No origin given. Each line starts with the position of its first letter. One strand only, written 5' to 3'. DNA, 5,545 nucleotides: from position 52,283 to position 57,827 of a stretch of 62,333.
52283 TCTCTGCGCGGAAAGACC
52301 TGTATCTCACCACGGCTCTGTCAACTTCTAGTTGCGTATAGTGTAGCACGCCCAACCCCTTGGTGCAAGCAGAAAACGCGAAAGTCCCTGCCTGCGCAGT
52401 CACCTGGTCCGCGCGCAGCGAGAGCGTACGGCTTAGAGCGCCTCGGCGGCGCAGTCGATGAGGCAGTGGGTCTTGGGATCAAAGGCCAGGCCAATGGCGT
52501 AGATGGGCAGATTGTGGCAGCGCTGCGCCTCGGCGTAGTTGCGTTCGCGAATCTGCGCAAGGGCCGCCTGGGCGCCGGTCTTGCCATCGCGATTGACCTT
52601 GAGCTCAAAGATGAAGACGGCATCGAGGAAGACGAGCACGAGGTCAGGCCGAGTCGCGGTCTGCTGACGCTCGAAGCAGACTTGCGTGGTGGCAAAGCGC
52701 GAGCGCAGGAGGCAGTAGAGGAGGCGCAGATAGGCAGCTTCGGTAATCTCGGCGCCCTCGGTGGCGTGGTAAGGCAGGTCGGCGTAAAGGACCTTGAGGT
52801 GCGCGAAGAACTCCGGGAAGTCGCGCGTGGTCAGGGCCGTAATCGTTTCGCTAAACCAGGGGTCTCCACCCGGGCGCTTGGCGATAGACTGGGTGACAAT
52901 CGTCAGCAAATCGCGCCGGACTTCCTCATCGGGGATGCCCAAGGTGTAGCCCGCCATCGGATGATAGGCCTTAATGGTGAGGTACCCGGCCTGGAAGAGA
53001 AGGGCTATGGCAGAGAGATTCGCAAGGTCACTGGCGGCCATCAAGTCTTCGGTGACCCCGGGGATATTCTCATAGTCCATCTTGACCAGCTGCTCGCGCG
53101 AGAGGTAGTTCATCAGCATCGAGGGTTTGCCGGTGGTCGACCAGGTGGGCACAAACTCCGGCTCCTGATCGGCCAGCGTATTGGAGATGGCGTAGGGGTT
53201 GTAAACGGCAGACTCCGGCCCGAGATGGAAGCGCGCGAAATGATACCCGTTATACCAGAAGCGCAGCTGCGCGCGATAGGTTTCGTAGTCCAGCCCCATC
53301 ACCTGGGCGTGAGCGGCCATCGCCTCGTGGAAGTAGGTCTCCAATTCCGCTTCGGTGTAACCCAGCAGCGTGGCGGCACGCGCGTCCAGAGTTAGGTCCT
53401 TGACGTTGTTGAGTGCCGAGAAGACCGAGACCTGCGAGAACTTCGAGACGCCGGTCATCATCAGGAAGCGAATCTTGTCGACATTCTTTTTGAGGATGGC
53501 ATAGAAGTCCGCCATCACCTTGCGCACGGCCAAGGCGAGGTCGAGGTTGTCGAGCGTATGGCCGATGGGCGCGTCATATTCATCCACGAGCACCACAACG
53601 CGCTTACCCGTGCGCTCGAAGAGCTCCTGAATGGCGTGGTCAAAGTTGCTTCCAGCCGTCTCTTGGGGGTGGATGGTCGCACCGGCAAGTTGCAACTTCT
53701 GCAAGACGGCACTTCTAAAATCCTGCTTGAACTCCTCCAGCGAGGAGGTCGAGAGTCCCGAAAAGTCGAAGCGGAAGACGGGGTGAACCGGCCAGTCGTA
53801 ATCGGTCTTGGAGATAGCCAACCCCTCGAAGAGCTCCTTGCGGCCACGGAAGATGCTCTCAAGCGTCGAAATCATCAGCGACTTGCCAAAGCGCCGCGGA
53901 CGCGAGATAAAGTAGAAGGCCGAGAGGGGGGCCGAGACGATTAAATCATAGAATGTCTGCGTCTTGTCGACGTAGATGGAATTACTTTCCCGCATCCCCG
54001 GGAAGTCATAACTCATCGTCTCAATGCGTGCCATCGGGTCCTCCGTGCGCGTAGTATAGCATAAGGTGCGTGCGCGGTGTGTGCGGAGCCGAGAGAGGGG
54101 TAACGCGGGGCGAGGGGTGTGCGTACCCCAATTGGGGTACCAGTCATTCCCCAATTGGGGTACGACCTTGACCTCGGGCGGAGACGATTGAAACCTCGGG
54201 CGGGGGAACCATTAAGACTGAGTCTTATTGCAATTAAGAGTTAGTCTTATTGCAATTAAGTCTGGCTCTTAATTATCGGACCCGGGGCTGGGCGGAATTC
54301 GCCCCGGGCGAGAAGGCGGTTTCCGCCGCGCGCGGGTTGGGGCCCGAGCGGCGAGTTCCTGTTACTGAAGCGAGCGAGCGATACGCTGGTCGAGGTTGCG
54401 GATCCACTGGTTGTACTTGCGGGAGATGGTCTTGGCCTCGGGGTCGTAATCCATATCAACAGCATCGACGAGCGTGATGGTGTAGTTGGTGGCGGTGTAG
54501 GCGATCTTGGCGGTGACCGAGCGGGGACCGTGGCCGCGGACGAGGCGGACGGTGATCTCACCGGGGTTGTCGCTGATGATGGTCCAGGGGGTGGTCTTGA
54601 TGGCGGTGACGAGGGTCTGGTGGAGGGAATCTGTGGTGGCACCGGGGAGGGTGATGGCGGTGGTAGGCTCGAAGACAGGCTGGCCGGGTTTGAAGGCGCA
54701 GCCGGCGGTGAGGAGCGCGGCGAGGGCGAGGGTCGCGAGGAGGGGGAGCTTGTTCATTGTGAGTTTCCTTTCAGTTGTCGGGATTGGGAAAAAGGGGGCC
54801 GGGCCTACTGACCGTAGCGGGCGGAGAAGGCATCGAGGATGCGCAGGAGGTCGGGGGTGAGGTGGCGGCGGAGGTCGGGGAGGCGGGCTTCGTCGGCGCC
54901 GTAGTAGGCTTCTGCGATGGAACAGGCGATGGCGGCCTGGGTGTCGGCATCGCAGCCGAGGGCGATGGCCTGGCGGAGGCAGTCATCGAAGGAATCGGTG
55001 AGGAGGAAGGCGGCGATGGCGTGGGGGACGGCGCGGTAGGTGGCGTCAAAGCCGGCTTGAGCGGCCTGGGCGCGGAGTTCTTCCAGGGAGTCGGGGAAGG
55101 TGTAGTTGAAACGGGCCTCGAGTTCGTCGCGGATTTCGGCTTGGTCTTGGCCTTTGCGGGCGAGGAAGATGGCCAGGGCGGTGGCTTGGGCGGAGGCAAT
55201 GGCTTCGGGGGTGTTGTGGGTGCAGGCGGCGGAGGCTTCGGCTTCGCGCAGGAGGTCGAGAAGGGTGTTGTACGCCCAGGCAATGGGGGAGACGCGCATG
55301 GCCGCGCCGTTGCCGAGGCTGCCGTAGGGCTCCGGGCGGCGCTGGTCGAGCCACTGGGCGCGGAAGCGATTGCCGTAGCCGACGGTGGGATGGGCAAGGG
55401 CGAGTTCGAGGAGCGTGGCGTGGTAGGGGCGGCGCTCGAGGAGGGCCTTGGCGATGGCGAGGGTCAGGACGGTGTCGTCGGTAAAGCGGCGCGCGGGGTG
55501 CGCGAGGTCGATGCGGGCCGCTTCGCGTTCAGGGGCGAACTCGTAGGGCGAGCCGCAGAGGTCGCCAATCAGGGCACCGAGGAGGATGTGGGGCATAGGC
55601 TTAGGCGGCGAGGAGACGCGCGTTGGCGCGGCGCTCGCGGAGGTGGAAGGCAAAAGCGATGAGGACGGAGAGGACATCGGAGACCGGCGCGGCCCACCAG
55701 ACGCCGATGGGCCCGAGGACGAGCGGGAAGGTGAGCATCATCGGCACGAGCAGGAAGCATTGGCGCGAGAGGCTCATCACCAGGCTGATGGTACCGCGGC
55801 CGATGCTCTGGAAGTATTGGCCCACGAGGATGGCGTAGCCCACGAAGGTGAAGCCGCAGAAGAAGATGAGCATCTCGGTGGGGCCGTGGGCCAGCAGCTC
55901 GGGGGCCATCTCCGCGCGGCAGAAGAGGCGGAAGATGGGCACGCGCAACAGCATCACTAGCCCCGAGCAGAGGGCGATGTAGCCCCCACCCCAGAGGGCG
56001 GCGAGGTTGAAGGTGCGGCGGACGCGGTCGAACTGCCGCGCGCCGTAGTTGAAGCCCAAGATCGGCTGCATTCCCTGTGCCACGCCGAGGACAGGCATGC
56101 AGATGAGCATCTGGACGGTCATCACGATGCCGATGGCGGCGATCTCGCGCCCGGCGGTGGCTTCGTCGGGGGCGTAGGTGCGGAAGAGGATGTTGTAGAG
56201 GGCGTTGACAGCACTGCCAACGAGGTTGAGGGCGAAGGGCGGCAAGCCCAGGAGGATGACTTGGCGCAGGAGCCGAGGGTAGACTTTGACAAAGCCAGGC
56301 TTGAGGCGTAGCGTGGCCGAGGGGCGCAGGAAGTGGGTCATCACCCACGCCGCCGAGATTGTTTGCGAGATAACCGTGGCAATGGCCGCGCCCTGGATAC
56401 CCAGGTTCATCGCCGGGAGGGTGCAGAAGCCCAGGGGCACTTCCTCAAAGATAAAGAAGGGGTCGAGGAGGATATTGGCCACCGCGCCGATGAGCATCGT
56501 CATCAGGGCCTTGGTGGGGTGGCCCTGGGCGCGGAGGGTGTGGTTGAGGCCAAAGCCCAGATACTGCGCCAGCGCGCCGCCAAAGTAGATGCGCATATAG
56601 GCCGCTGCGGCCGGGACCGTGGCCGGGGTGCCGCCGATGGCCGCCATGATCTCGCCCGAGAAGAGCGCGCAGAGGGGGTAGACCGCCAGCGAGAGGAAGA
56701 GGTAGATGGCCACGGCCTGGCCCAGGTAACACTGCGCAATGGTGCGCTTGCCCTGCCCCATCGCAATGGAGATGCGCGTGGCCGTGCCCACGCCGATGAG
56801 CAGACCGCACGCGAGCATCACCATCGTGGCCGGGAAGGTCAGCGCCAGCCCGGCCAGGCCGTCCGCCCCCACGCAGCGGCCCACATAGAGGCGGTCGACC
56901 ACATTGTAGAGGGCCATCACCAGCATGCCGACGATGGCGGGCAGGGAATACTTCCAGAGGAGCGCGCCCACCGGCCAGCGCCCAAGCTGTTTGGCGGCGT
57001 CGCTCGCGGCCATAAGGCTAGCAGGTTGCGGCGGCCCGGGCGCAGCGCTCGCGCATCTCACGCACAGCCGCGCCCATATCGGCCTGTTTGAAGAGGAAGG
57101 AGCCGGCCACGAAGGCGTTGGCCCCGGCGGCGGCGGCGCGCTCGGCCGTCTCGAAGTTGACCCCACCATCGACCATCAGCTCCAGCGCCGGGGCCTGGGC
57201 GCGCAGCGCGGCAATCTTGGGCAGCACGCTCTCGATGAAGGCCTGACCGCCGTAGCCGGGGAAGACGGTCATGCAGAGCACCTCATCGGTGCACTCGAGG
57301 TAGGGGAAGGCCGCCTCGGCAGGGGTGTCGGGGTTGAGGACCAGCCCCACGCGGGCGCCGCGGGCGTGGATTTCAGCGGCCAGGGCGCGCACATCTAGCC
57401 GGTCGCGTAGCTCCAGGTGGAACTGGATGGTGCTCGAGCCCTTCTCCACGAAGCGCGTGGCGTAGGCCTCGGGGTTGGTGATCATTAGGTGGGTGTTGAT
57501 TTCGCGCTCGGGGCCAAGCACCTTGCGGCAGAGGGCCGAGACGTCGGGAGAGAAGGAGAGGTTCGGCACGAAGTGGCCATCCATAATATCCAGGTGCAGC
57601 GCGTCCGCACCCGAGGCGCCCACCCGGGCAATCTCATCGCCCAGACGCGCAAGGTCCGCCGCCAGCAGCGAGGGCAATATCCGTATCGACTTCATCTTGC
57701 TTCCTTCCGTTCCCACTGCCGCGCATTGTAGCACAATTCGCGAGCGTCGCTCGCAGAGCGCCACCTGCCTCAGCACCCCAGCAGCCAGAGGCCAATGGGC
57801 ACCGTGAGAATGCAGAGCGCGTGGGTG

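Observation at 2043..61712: Tandem arrays of 7-nt units occupy nearly every long intergenic spacer (at least 25 arrays in 62 kb)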

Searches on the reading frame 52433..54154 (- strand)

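Call 8: search_protein_families(library=pfam, proteins=[window:52433-54154:-])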
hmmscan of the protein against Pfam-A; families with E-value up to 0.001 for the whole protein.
window:52433-54154:- (573 aa): 2 families
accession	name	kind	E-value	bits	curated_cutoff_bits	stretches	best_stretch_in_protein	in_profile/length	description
PF09820.16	AAA-ATPase_like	-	1.5e-51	175.5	26.1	1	50-245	6-201/201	Predicted AAA-ATPase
PF08011.17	PDDEXK_9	-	1.3e-09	38.4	25.5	1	472-564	3-101/105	PD-(D/E)XK nuclease superfamily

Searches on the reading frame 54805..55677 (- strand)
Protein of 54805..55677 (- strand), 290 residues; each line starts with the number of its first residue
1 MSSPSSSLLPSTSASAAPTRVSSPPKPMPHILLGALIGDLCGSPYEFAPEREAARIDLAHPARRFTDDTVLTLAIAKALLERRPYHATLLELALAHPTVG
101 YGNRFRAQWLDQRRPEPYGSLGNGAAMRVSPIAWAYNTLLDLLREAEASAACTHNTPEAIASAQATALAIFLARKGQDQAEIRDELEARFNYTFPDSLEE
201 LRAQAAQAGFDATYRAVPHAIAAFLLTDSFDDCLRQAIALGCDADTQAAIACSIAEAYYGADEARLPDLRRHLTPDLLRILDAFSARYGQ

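Call 20: search_protein_families(library=pfam, proteins=[window:54805-55677:-])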
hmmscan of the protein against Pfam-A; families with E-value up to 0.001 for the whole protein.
window:54805-55677:- (290 aa): 1 family
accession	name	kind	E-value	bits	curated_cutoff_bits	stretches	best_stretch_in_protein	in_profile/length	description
PF03747.19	ADP_ribosyl_GH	-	5.4e-35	121.9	26.2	1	31-263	2-283/287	ADP-ribosylglycohydrolase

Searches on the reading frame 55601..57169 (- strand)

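Call 8: search_protein_families(library=pfam, proteins=[window:55601-57169:-])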
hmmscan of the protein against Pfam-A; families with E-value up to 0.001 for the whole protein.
window:55601-57169:- (522 aa): 1 family
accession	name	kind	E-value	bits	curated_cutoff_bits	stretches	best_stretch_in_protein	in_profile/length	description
PF01554.23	MatE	-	1.8e-35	122.4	24.9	2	77-237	1-160/161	MatE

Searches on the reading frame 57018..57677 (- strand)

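Call 59: search_protein_families(library=pfam, proteins=[window:57018-57677:-], max_evalue=0.01)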
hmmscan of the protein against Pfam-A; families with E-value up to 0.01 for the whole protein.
window:57018-57677:- (219 aa): 1 family
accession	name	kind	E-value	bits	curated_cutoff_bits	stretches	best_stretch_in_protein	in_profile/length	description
PF00834.25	Ribul_P_3_epim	-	1.1e-56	191.9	21.1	1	2-196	4-198/198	Ribulose-phosphate 3 epimerase family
